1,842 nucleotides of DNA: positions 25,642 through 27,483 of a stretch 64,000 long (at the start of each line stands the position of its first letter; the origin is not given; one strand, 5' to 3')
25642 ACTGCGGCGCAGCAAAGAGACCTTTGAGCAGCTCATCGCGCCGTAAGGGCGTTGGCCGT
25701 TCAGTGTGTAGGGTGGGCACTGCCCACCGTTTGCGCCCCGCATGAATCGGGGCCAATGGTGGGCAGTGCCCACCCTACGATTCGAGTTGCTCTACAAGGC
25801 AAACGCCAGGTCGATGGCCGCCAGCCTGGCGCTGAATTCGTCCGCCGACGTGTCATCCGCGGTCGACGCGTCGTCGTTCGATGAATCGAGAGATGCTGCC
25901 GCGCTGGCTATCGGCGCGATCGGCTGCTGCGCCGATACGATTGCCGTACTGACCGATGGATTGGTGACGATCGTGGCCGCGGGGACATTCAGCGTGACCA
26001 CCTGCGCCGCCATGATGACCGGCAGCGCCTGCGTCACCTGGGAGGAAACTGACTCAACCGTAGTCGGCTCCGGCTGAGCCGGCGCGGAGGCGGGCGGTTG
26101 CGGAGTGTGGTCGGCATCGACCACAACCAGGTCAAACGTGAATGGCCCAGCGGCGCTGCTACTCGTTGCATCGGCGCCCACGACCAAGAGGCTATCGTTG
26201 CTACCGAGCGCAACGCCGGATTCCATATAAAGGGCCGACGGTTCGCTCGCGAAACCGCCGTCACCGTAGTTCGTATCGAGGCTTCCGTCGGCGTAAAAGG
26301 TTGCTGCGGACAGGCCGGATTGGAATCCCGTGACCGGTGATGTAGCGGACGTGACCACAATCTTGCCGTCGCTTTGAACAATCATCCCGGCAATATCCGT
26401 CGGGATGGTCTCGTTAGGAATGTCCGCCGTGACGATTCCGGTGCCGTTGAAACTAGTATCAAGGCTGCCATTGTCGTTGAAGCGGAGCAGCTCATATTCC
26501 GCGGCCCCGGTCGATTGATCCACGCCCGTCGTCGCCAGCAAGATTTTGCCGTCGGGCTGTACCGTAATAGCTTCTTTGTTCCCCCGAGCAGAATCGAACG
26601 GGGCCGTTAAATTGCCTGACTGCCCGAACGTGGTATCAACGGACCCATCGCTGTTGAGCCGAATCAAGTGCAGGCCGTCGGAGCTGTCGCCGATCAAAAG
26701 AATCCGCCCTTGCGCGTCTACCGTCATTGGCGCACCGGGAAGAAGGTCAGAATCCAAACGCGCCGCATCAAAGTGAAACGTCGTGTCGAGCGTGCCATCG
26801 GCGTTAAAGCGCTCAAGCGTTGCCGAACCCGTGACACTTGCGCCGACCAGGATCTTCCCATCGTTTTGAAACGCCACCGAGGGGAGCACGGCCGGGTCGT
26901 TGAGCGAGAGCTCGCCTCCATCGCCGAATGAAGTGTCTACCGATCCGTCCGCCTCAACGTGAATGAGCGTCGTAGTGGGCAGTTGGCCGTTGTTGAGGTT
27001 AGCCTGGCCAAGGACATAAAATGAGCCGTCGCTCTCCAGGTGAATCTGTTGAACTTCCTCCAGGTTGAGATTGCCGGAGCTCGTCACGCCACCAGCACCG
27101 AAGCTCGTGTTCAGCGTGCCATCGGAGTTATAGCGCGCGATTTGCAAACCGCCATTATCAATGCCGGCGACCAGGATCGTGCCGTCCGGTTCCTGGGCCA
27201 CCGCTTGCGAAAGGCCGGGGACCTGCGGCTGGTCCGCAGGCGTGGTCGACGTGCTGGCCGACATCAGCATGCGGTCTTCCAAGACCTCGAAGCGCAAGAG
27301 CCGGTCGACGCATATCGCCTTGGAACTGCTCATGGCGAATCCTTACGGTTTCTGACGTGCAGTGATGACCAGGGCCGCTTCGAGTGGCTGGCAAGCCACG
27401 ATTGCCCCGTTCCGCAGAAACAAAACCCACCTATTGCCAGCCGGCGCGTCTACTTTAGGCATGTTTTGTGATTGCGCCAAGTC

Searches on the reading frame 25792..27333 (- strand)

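Call 64: search_protein_families(library=pfam, proteins=[window:25792-27333:-])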
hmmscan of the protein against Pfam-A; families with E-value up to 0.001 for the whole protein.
window:25792-27333:- (513 aa): 1 family
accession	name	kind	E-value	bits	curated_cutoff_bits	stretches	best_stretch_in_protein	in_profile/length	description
PF17164.10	DUF5122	-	6.9e-37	125.8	27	4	49-78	2-36/36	Domain of unknown function (DUF5122) beta-propeller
